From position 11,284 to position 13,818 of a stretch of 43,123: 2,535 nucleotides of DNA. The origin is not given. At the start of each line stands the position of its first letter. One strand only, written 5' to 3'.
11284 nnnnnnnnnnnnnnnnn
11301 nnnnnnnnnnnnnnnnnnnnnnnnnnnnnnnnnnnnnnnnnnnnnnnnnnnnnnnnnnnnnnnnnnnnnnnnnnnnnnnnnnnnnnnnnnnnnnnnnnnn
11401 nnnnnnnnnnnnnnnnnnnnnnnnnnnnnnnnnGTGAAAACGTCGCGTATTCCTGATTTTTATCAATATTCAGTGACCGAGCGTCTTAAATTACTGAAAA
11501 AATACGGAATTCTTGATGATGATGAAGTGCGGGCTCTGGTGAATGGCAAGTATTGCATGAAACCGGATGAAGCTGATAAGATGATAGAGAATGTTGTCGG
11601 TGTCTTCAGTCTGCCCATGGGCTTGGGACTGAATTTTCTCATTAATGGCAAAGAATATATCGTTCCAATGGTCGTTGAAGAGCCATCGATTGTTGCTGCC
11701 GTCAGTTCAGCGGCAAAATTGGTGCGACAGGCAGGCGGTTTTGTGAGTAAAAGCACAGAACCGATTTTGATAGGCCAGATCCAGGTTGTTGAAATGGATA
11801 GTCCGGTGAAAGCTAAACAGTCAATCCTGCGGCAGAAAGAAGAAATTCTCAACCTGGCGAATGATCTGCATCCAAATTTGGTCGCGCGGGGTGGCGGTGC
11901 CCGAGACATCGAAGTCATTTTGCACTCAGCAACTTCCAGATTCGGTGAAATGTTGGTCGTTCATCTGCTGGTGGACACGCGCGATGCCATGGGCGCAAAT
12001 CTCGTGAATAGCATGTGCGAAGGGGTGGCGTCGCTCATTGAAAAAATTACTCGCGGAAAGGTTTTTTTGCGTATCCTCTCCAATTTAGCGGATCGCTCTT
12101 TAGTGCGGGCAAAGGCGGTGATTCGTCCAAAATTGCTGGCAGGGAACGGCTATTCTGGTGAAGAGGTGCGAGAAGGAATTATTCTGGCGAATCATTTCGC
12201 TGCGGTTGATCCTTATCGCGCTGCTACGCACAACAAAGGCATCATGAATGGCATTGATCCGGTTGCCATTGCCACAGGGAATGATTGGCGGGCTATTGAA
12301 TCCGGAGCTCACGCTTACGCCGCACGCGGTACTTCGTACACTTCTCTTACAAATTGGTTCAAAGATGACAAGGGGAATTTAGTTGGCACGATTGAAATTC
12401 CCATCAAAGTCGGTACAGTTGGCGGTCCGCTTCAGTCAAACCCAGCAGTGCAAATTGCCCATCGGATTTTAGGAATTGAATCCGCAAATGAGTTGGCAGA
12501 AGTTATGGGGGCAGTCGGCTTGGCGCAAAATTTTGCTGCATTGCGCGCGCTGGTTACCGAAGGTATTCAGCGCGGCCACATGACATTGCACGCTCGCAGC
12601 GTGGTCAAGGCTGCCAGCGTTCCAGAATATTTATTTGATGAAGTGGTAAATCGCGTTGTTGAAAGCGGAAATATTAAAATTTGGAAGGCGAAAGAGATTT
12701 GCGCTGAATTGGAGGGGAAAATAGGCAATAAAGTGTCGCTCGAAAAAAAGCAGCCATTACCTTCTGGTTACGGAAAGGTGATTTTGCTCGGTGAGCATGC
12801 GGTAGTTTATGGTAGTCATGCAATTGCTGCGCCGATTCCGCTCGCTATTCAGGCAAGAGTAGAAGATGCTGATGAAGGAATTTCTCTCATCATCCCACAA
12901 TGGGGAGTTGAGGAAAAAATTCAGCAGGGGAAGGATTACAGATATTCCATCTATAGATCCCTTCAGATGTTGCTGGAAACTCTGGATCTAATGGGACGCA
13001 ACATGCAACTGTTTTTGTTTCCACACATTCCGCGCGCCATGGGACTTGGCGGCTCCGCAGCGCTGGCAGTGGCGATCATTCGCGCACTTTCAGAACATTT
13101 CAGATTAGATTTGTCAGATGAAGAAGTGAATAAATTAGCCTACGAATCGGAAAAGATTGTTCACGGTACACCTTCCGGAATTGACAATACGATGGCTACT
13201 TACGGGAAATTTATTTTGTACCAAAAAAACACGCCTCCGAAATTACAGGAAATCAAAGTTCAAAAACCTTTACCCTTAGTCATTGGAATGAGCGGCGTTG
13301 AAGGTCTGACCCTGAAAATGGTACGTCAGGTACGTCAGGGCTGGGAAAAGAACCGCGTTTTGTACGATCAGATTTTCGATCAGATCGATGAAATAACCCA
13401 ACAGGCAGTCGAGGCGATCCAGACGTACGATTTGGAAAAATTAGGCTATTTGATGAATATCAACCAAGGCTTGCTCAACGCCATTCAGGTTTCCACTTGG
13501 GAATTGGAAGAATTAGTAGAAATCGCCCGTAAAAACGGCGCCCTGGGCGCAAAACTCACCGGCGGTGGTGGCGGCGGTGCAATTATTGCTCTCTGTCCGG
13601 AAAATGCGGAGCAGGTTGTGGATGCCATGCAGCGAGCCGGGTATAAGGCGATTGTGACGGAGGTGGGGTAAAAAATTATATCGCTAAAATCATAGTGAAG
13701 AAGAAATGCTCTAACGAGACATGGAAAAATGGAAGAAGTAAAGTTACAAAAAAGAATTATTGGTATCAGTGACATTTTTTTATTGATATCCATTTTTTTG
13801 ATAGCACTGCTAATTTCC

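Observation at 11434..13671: Single-polypeptide fusion of class II HMG-CoA reductase and mevalonate kinase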

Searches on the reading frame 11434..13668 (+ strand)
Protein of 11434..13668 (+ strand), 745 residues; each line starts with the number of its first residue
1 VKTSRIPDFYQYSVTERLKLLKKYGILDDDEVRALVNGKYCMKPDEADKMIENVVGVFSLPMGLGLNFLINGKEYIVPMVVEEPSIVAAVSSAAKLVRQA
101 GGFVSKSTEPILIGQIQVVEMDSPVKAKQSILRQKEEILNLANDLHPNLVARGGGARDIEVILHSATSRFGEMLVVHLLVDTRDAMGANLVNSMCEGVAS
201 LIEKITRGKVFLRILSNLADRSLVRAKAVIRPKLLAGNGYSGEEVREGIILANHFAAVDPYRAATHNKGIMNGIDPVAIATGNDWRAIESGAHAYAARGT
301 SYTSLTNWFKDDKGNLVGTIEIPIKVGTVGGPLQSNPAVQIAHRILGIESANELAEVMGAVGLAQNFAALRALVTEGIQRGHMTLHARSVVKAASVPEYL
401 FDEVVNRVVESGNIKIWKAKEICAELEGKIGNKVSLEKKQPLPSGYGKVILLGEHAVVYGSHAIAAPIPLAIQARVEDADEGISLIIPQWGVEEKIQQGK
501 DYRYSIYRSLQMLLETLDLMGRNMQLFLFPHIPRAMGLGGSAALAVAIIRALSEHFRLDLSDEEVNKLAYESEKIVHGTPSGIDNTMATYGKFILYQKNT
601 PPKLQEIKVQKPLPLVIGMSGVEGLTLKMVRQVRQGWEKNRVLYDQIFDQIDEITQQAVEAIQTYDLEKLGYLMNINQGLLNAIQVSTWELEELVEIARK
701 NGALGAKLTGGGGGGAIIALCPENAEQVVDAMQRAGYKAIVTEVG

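Call 3: search_protein_families(library=pfam, proteins=[window:11434-13668:+])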
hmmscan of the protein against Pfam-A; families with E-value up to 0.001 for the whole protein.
window:11434-13668:+ (745 aa): 3 families
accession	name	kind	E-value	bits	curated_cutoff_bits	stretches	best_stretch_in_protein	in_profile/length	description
PF00368.23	HMG-CoA_red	-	1.5e-114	383.3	27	1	14-387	2-368/368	Hydroxymethylglutaryl-coenzyme A reductase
PF00288.32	GHMP_kinases_N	-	1.8e-18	66.9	22.3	1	507-590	4-85/87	GHMP kinases N terminal domain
PF08544.19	GHMP_kinases_C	-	9.5e-16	58.4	21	1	659-737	2-84/85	GHMP kinases C terminal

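Call 4: search_protein_families(library=ncbifam, proteins=[window:11434-13668:+])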
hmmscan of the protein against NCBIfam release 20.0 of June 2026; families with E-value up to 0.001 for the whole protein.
window:11434-13668:+ (745 aa): 21 families
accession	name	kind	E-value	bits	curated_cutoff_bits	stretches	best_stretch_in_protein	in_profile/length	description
TIGR00532.1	HMG_CoA_R_NAD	equivalog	6.2e-136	453.7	259.95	1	1-387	19-395/395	hydroxymethylglutaryl-CoA reductase, degradative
TIGR00549.1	mevalon_kin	equivalog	5.6e-79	265.5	163.05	1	447-720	3-276/276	mevalonate kinase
NF003036.0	PRK03926.1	equivalog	2.7e-68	230.3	403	1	444-744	5-291/302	mevalonate kinase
NF003006.0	PRK03817.1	equivalog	1.6e-20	73.4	443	2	655-734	246-327/352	galactokinase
NF002288.1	PRK01212.1-4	equivalog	1.8e-17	63.3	194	1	509-735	63-281/303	homoserine kinase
NF040957.1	Arch_PMK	equivalog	6.5e-16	58.7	500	1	445-740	4-305/316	phosphomevalonate kinase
TIGR01220.1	Pmev_kin_Gr_pos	equivalog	7.8e-16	58.1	165.7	2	534-598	115-179/358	phosphomevalonate kinase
NF003705.0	PRK05322.1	equivalog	9.5e-16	57.5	385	2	653-730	279-358/388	galactokinase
NF003472.0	PRK05101.1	equivalog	7.1e-15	54.8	499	2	654-739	274-362/382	galactokinase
TIGR00533.1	HMG_CoA_R_NADP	equivalog_domain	1.1e-14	54.2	441.8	1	47-204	59-212/402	hydroxymethylglutaryl-CoA reductase (NADPH)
TIGR00131.1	gal_kin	equivalog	2.3e-13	49.8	226.65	1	657-734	284-360/388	galactokinase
NF049969.1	GlMnHpPKinHddA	equivalog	4.9e-13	49.2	600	1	523-722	97-306/338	D-glycero-D-manno-heptose 7-phosphate kinase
NF001816.0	PRK00555.1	equivalog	9.2e-13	47.9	509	1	657-739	259-343/363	galactokinase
NF009948.0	PRK13412.1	equivalog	1.6e-09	36.1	721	1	629-729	842-945/974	bifunctional fucokinase/fucose-1-phosphate guanylyltransferase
TIGR00191.1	thrB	equivalog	1e-08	34.4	168.25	1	507-732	64-276/304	homoserine kinase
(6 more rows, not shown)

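Call 5: find_homologous_proteins(query=window:11434-13668:+, region=1-745)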
Query window:11434-13668:+, residues 1-745 (745 aa): 8000 proteins with E <= 0.001 among 8000 candidates; the best 120 are listed.
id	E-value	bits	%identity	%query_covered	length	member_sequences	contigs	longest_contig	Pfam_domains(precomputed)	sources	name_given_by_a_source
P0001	0.0e+0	1641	100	100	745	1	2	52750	PF00368.24,PF00288.33,PF08544.19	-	-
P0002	0.0e+0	1639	100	100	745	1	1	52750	PF00368.24,PF00288.33,PF08544.19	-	-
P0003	0.0e+0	1501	90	100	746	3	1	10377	PF00368.24,PF00288.33,PF08544.19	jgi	-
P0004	0.0e+0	1433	86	100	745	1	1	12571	PF00368.24,PF00288.33,PF08544.19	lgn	-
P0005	0.0e+0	1418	85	100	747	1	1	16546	PF00368.24,PF00288.33,PF08544.19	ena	-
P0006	0.0e+0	1418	85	100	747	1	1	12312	PF00368.24,PF00288.33,PF08544.19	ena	-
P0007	0.0e+0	1354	81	100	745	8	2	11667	PF00368.24,PF00288.33,PF08544.19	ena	-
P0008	0.0e+0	1334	79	100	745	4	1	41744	PF00368.24,PF00288.33,PF08544.19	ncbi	-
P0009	0.0e+0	1331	79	100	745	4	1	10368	PF00368.24,PF00288.33,PF08544.19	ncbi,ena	-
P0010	0.0e+0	1324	84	94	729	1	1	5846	PF00368.24,PF00288.33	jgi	-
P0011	0.0e+0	1241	72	100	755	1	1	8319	PF00368.24,PF00288.33,PF08544.19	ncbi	-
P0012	0.0e+0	1238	72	100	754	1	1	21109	PF00368.24,PF00288.33,PF08544.19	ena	-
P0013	0.0e+0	1230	74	100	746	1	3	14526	PF00368.24,PF00288.33,PF08544.19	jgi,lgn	jgi:hydroxymethylglutaryl-CoA reductase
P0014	0.0e+0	1229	72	100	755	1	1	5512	PF00368.24,PF00288.33,PF08544.19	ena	-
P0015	0.0e+0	1226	76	95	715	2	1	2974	PF00368.24,PF00288.33,PF08544.19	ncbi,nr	ncbi:MAG TPA: hydroxymethylglutaryl-CoA reductase, degradative, partial [Bacteroidetes bacterium]|nr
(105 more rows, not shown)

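Call 19: search_solved_structures(query=window:11434-13668:+, show_alignments=4, max_evalue=1e-10)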
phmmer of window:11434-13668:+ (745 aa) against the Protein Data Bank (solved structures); distinct sequences matched with E-value up to 1e-10: 24.
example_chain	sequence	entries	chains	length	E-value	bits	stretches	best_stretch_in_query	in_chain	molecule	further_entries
1qax_A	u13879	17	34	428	3.1e-128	432.4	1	4-422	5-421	PROTEIN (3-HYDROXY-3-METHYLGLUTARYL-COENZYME A REDUCTASE) | 3-hydroxy-3-methylglutaryl-coenzyme A reductase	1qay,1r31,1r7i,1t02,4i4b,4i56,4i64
6dio_A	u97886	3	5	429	1.1e-126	427.2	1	3-428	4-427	3-hydroxy-3-methylglutaryl coenzyme A reductase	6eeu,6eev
9v7y_A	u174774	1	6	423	1.2e-123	417.2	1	5-423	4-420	3-hydroxy-3-methylglutaryl coenzyme A reductase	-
6p7k_A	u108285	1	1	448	6.8e-123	414.7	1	4-423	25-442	3-hydroxy-3-methylglutaryl coenzyme A reductase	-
5wpj_A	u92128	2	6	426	5.5e-105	355.6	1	9-415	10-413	3-hydroxy-3-methylglutaryl coenzyme A reductase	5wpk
3qae_A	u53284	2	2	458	6.5e-104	352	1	9-415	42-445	3-hydroxy-3-methylglutaryl-coenzyme a reductase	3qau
7m3h_A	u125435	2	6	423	5.2e-85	289.5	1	8-393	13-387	Hydroxymethylglutaryl-CoA reductase, degradative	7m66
7m1z_A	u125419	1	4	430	5.5e-85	289.5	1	8-393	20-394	acetyl-CoA C-acetyltransferase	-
7n7s_A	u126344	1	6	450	2.6e-63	217.8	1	49-405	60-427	Hydroxymethylglutaryl-CoA reductase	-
9zw9_A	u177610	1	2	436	4.3e-56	194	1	48-393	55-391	Probable 3-hydroxy-3-methylglutaryl-coenzyme A reductase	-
9zw6_A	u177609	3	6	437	4.3e-56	194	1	48-393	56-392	Probable 3-hydroxy-3-methylglutaryl-coenzyme A reductase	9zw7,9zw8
2hfs_A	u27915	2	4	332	9.8e-52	179.6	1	444-726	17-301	Mevalonate kinase, putative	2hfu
6mde_A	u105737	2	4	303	4.4e-40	141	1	444-743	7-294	Mevalonate kinase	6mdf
4hac_A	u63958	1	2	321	4.8e-40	140.9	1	444-743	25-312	Mevalonate kinase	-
8teb_A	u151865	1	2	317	2.8e-33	118.6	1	445-742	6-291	Mevalonate kinase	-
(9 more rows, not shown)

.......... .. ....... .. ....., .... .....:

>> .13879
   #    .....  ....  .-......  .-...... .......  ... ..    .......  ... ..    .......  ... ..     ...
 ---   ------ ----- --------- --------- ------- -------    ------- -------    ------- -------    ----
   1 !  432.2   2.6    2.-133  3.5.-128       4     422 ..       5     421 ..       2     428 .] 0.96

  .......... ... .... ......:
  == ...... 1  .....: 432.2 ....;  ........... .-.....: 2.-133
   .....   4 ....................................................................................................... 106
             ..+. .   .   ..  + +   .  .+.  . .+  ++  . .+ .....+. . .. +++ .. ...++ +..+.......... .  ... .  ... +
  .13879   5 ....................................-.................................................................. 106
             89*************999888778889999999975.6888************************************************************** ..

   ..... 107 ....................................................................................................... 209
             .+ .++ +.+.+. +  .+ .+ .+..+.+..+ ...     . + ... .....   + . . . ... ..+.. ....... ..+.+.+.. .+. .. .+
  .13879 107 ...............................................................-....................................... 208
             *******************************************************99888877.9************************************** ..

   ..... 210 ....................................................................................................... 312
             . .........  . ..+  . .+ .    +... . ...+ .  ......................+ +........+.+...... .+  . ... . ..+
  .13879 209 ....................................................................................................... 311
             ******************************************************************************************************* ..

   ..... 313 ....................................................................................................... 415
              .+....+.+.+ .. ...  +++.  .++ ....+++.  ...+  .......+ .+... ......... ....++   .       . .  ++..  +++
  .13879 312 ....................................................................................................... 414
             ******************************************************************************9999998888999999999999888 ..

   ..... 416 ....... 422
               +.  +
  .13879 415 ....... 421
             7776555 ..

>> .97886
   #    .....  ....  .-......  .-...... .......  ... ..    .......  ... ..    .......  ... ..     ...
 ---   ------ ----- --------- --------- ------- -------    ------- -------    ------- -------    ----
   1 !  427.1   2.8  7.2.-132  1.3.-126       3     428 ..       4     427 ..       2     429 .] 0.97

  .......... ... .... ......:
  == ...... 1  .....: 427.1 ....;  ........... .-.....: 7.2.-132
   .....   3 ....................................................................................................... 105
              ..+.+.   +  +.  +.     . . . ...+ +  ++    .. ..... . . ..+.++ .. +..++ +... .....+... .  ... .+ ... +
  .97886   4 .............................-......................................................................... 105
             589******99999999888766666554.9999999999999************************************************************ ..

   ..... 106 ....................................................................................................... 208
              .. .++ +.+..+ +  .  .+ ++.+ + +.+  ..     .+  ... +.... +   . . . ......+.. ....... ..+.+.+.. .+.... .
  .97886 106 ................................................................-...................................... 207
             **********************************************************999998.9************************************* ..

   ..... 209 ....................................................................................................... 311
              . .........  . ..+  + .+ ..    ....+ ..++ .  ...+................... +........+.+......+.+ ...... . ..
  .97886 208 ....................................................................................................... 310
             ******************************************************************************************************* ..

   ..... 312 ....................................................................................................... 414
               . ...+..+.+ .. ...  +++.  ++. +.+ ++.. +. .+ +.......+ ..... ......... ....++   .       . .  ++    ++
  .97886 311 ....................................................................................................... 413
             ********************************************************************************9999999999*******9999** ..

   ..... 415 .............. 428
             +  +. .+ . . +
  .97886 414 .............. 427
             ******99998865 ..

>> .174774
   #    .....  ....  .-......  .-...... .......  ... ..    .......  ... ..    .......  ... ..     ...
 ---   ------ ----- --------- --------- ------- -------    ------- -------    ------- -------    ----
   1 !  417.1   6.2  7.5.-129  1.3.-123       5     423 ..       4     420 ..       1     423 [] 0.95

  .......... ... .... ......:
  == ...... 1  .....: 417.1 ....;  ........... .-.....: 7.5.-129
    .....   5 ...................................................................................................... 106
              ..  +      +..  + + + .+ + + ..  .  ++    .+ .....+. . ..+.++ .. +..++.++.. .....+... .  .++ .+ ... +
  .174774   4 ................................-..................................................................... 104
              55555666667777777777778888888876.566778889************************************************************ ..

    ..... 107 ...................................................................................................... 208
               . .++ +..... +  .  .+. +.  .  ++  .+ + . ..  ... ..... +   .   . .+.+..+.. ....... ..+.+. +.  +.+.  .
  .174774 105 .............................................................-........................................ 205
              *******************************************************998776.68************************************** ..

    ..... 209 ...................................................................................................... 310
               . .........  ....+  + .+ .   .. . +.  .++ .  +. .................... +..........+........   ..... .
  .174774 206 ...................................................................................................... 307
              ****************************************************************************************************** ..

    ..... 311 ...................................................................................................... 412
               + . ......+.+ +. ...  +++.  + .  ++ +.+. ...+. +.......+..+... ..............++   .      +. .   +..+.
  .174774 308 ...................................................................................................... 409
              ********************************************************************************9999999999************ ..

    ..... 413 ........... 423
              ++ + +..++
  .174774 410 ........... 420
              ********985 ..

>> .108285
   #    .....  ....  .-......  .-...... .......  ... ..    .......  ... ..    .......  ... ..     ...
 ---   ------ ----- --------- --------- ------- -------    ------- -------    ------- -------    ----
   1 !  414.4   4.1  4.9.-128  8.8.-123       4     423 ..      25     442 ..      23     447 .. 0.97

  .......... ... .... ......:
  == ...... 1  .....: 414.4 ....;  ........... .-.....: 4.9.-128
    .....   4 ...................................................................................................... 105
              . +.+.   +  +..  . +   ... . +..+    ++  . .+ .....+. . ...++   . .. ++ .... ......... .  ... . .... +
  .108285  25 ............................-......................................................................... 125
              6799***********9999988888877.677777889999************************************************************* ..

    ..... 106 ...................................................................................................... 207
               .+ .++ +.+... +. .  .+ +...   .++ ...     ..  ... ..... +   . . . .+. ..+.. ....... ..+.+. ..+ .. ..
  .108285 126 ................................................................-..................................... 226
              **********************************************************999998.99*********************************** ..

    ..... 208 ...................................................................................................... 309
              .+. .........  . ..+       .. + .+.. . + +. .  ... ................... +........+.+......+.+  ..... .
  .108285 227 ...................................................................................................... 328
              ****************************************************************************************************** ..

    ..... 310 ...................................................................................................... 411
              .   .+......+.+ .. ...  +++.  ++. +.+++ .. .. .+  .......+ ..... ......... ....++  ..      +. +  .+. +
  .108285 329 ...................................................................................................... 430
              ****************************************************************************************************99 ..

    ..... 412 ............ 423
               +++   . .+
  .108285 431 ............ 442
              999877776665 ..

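Call 27: search_protein_representatives(protein=window:11434-13668:+)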
Query: 745 residues. Proteins with E-value up to 0.001 (for the whole library): 14356; up to 1e-10: 7519; up to 1e-30: 2190. The best 150 are listed.
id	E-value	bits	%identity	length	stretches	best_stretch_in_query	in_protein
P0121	4.8e-279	944.1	58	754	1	3-741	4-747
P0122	2.3e-233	793.2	51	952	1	4-741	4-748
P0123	4.0e-202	689.9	48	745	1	3-741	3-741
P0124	5.3e-201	686.2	48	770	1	8-741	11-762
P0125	2.0e-200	684.2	46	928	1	3-741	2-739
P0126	3.5e-200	683.5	46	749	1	4-725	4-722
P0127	4.4e-193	660.0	49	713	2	1-390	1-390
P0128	1.1e-189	648.8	58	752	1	2-535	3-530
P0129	2.3e-183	627.9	45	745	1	6-727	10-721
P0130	1.4e-181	622.0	45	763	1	3-741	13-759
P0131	1.2e-175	602.4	44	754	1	10-739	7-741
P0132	3.1e-174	597.7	45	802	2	9-430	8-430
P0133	4.3e-174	597.2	53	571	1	174-740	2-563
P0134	1.2e-168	579.2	43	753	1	6-740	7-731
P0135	7.5e-162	556.8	43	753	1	3-737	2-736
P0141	1.7e-141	489.5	45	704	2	28-390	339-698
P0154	5.0e-112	392.1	42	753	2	3-427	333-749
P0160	3.2e-108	379.5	47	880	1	3-442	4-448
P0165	5.8e-107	375.4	47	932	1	2-432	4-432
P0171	2.5e-104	366.7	43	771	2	3-427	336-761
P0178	1.7e-102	360.6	47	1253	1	2-428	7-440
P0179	2.4e-102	360.1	46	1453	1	3-427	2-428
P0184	3.2e-101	356.4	45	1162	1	3-428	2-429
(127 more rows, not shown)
